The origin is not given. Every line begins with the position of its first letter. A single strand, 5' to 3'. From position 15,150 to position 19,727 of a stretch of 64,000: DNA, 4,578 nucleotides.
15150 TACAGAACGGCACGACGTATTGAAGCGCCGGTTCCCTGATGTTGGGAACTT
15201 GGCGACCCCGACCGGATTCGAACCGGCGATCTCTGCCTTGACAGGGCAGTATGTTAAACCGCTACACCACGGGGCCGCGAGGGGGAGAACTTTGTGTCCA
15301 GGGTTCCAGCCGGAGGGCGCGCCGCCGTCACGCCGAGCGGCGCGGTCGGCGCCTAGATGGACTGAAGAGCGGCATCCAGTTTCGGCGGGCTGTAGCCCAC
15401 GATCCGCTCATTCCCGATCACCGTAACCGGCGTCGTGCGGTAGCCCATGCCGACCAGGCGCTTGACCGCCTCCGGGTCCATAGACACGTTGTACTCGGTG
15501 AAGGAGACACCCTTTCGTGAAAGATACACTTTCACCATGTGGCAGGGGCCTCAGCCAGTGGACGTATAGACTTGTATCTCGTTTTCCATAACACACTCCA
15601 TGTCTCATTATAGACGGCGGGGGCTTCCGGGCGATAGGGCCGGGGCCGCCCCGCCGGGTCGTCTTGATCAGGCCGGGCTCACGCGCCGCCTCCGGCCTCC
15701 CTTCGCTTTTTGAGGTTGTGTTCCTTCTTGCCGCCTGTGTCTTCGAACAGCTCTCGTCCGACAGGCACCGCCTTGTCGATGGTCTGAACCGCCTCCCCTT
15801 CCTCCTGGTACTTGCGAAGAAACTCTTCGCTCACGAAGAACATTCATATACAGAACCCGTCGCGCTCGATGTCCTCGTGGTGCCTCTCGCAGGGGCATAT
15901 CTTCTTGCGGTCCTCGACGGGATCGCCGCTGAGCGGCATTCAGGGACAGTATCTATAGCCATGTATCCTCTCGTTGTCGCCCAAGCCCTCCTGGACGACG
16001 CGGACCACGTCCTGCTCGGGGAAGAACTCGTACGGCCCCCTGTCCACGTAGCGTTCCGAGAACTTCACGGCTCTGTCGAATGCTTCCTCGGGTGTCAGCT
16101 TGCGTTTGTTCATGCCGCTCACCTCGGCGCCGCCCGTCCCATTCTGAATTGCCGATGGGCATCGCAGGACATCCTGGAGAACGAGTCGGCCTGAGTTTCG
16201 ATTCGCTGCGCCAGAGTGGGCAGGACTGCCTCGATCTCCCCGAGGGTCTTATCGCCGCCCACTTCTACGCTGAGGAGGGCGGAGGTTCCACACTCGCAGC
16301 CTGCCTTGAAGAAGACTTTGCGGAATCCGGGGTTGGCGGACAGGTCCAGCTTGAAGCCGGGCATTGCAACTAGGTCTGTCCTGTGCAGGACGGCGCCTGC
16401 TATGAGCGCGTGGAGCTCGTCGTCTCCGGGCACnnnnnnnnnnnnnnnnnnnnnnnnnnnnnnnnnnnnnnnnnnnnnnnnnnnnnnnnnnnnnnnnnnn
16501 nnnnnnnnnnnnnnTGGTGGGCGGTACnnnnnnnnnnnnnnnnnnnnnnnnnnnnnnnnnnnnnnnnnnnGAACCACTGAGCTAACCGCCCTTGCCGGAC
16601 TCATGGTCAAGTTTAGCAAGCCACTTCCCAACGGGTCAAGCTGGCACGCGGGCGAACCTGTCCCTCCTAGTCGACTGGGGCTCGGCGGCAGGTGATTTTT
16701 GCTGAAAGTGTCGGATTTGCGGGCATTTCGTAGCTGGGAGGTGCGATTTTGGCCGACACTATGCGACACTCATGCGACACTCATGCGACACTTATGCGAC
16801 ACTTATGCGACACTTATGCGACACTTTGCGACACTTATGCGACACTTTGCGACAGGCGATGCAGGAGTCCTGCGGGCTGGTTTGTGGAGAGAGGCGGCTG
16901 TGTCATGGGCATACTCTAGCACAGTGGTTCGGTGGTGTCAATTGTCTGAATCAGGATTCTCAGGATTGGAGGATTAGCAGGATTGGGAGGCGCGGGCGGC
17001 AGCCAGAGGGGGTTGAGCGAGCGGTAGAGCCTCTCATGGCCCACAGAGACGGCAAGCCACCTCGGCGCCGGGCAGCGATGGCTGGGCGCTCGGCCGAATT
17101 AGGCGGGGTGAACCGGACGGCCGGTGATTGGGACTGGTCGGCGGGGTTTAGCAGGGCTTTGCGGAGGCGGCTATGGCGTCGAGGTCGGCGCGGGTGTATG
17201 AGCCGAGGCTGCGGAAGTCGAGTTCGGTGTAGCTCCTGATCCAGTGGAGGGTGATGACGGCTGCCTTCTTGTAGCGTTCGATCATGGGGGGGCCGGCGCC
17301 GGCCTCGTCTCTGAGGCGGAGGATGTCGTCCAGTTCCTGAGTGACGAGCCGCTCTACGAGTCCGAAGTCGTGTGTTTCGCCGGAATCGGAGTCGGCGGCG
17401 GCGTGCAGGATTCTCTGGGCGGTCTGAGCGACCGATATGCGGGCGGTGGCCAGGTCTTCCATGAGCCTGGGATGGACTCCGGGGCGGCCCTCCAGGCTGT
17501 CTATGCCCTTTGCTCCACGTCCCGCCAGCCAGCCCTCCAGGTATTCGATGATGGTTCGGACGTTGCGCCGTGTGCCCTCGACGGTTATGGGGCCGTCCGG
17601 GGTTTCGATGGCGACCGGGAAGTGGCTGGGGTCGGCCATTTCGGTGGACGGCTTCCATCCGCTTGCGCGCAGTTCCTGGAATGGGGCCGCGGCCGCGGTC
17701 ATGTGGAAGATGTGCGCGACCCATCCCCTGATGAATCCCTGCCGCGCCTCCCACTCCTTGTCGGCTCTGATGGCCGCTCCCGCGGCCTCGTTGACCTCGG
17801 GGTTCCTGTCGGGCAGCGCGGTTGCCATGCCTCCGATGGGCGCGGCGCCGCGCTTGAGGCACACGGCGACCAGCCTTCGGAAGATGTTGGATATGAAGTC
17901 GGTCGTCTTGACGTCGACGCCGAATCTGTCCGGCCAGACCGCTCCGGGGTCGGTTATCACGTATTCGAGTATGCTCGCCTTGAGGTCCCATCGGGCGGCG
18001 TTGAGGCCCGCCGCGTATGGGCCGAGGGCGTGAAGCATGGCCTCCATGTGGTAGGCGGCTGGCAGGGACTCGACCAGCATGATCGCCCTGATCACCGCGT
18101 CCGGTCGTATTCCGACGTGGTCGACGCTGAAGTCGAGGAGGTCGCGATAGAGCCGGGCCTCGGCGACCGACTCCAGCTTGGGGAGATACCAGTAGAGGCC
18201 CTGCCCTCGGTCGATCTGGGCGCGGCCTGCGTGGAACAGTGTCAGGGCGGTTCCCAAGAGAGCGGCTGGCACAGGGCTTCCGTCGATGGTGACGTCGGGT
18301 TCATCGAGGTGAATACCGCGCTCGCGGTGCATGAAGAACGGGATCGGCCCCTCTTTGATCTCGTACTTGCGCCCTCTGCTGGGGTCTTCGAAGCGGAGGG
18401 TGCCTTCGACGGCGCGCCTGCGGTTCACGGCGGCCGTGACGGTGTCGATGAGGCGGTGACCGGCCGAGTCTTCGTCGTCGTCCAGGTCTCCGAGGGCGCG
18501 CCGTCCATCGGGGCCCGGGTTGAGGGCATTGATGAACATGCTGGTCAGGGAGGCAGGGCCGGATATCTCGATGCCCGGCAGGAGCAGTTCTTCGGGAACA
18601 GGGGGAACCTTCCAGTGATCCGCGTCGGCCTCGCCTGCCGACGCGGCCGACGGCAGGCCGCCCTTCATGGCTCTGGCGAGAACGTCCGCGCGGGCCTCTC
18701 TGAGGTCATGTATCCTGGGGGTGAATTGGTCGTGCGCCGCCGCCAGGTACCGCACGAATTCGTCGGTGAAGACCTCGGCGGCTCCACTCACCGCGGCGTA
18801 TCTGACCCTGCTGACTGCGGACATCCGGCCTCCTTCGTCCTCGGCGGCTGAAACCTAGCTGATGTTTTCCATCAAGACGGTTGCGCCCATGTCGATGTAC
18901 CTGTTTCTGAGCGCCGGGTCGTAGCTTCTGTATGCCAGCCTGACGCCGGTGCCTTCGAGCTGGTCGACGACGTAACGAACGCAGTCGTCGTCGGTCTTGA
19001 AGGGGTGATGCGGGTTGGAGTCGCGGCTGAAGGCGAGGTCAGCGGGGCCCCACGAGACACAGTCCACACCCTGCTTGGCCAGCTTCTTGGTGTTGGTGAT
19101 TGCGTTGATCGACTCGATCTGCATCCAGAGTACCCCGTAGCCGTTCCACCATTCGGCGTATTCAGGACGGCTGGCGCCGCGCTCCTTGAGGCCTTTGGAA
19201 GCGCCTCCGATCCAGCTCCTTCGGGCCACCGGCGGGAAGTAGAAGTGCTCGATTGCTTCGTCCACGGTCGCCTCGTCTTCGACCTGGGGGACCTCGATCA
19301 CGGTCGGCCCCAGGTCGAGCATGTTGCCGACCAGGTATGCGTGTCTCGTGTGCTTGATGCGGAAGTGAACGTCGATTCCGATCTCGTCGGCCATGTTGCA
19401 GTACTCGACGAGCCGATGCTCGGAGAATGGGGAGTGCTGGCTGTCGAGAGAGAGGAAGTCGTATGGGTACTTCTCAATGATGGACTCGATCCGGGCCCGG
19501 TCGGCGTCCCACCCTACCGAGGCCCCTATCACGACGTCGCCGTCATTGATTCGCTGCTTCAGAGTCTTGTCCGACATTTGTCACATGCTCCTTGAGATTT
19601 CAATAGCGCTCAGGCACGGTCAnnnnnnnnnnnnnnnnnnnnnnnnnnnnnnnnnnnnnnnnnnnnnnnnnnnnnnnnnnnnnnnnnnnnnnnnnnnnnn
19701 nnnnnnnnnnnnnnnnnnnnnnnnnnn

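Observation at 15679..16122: FTR-like gene with selenocysteine codons at both redox-active cysteine positions (possible diselenide centre)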

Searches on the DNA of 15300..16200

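Call 17: search_rna_families(source=window, start=15300, end=16200, threshold=evalue, max_evalue=10)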
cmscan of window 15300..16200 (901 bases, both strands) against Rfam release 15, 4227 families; matches with E-value up to 10: 4.
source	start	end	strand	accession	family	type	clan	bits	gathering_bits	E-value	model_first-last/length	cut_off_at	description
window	15752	15893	-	RF02121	FTX_3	Gene; lncRNA;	-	18.1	55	2.5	1-147/147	no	FTX transcript, XIST regulator conserved region 3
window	15329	15371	-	RF02940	COG3860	Cis-reg;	-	11.9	42.5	8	1-42/54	no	COG3860 RNA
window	15469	15646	-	RF02142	HOXA11-AS1_6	Gene; lncRNA;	-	11.8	50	5.3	1-179/179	no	HOXA11 antisense RNA 1 conserved region 6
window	15773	15838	+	RF01151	snoU82P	Gene; snRNA; snoRNA; CD-box;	-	10.4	42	8.3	1-55/55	no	Small nucleolar RNA U82P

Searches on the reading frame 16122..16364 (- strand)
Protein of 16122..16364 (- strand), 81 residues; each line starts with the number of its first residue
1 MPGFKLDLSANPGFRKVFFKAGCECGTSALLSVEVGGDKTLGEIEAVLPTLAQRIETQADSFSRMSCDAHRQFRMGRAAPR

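Call 6: search_protein_families(library=pfam, proteins=[window:16122-16364:-], max_evalue=0.1)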
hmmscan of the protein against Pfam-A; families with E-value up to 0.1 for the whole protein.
seq(81 aa): 0 families

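Call 7: search_protein_families(library=ncbifam, proteins=[window:16122-16364:-], max_evalue=0.1)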
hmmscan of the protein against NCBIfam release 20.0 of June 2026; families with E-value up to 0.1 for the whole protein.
seq(81 aa): 0 families
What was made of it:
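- On FDR-type ferredoxin:disulfide reductase (Methanosarcina; PDB 4tpu): No rubredoxin domain was found in the 144-aa product (calls 6, 7).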

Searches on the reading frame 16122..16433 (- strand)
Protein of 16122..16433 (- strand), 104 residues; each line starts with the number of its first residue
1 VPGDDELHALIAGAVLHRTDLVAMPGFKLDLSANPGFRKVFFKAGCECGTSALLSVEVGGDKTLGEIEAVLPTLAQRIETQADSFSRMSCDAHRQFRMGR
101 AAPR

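Call 52: find_homologous_proteins(query=window:16122-16433:-)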
Query seq(104 aa) (104 aa): 47 proteins with E <= 0.001 among 53 candidates.
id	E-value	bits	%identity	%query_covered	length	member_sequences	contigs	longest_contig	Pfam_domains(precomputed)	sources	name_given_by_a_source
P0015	4.2e-62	224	99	100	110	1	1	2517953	-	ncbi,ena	-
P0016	7.7e-44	166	77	99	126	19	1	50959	-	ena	-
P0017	1.8e-43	164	77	97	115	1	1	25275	-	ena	-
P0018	2.2e-42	161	75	99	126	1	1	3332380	-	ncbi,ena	-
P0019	2.7e-42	161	76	99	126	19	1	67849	-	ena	-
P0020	1.1e-41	159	73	99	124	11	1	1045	-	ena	-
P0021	4.0e-41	157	73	98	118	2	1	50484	-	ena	-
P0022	4.6e-41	157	71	100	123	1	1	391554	-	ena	-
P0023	8.6e-37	143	66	96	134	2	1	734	-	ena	-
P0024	6.5e-33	131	60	100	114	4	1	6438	-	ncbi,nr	ncbi:MAG: hypothetical protein O3A47_07390 [Chloroflexi bacterium]|nr:hypothetical protein [Chlorofl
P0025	3.3e-31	125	60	100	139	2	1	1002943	-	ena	-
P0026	7.8e-30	121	59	95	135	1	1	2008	-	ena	-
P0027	7.9e-30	121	58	97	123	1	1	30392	-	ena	-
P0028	4.1e-29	118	54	99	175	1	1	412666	-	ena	-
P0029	1.1e-28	117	59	97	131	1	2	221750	-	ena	-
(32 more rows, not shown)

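Call 55: find_encoding_contigs(protein=P0015, flank=10000, max_places=2)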
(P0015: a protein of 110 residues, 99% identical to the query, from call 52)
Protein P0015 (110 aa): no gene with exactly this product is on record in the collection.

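Call 58: predict_structure(alignment_id=A5)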
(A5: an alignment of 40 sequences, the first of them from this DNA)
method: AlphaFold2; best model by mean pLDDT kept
length: 104 residues; sequences in the alignment: 40
mean_pLDDT: 88.8   pTM: 0.78
mean pLDDT of the five models: 88.8, 86.7, 84.9, 83.8, 83.4
residues with pLDDT >= 90: 72; 70-90: 26; 50-70: 5; < 50: 1
segments of 3 or more residues with pLDDT < 50: none
pLDDT, mean of each block of 10 residues (from residue 1): 88 85 86 84 94 93 94 94 95 87 56
secondary structure, 60 per line:
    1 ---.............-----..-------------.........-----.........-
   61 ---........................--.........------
elements in order: H4-16 E37-45 E51-59 H64-87 H90-98

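Call 60: fold_search(model_id=the predicted structure, library=pdb)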
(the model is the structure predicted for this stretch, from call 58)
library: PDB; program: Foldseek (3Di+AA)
matches with E <= 10: 573; with E <= 0.001: 0
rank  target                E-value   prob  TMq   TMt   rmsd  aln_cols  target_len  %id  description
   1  6eri_BV               1.0e-01  0.38  0.30  0.31   8.7        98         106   14  Structure of the chloroplast ribosome with chl-RRF and hibernation-promoting factor (released 2018-04-18)
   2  5mmj_y                1.2e-01  0.21  0.26  0.25   9.4       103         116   13  Structure of the small subunit of the chloroplast ribosome (released 2017-01-11)
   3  9f91_I                3.2e-01  0.18  0.22  0.31  10.8        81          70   10  Crystal structure of a designed Respiratory Syncytial Virus immunogen in complex with RSV90 fab (released 2025-05-21)
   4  9t6k                  5.0e-01  0.23  0.32  0.15   6.0        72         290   14  Crystal structure of wild-type c-MET bound by glumetinib. (released 2026-02-18)
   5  5x8r_y                5.7e-01  0.28  0.39  0.38   7.2        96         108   11  Structure of the 30S small subunit of chloroplast ribosome from spinach (released 2017-06-07)
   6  4r1v                  5.7e-01  0.18  0.31  0.15   6.8        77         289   13  Identification and optimization of pyridazinones as potent and selective c-Met kinase inhibitors (released 2015-03-18)
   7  4rx2_C                7.3e-01  0.11  0.23  0.11  14.0        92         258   12  A triple mutant in the omega-loop of TEM-1 beta-lactamase changes the substrate profile via a large conformational cha (released 2015-03-04)
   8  4rx3                  7.3e-01  0.08  0.21  0.10  14.2        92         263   13  A triple mutant in the omega-loop of TEM-1 beta-lactamase changes the substrate profile via a large conformational chang (released 2015-03-04)
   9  3q6u                  8.3e-01  0.14  0.29  0.14   7.2        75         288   15  Structure of the apo MET receptor kinase in the dually-phosphorylated, activated state (released 2011-01-19)
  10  9r2r_D                8.3e-01  0.12  0.27  0.23  10.9        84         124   15  De novo designed M7 protein fold (released 2025-05-14)
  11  4rx2_H                8.3e-01  0.12  0.20  0.09  13.7        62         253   10  A triple mutant in the omega-loop of TEM-1 beta-lactamase changes the substrate profile via a large conformational cha (released 2015-03-04)
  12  4rx2_B                8.3e-01  0.12  0.20  0.09  13.7        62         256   10  A triple mutant in the omega-loop of TEM-1 beta-lactamase changes the substrate profile via a large conformational cha (released 2015-03-04)
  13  5eob                  8.8e-01  0.16  0.32  0.15   6.0        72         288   14  Crystal structure of CMET in complex with novel inhibitor (released 2016-10-19)
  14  4rva                  8.8e-01  0.11  0.20  0.09  13.7        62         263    8  A triple mutant in the omega-loop of TEM-1 beta-lactamase changes the substrate profile via a large conformational chang (released 2015-03-04)
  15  9jue_C                8.8e-01  0.07  0.20  0.18   9.0        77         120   18  Roadblock3 homodimer structure from Candidatus Prometheoarchaeum syntrophicum strain MK-D1 (released 2024-10-16)
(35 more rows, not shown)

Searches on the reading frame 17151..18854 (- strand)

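Call 36: search_protein_families(library=pfam, proteins=[window:17151-18854:-], max_evalue=0.00001)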
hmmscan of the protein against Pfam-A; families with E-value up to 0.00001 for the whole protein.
window:17151-18854:- (568 aa): 2 families
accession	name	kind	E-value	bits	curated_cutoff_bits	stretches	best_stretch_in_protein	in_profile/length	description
PF01274.28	MS_TIM-barrel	-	3e-48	164.4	26.4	1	175-394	3-221/248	Malate synthase, TIM barrel domain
PF20659.2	MS_C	-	3.2e-15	57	23.1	1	423-538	2-100/118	Malate synthase, C-terminal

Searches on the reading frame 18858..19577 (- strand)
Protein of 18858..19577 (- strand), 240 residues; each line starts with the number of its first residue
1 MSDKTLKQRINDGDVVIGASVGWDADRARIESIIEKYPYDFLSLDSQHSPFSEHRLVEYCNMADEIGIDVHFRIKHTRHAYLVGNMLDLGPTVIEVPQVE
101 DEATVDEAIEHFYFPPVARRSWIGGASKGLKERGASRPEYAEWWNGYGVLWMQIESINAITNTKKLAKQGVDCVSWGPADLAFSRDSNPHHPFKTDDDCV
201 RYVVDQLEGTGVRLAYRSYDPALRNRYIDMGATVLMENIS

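Call 77: find_encoding_contigs(protein=window:18858-19577:-, flank=2000, max_places=3)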
Protein window:18858-19577:- (240 aa): no gene with exactly this product is on record in the collection.
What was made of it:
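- Tried and rejected: Exact-protein look-ups failed (calls 55, 77).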
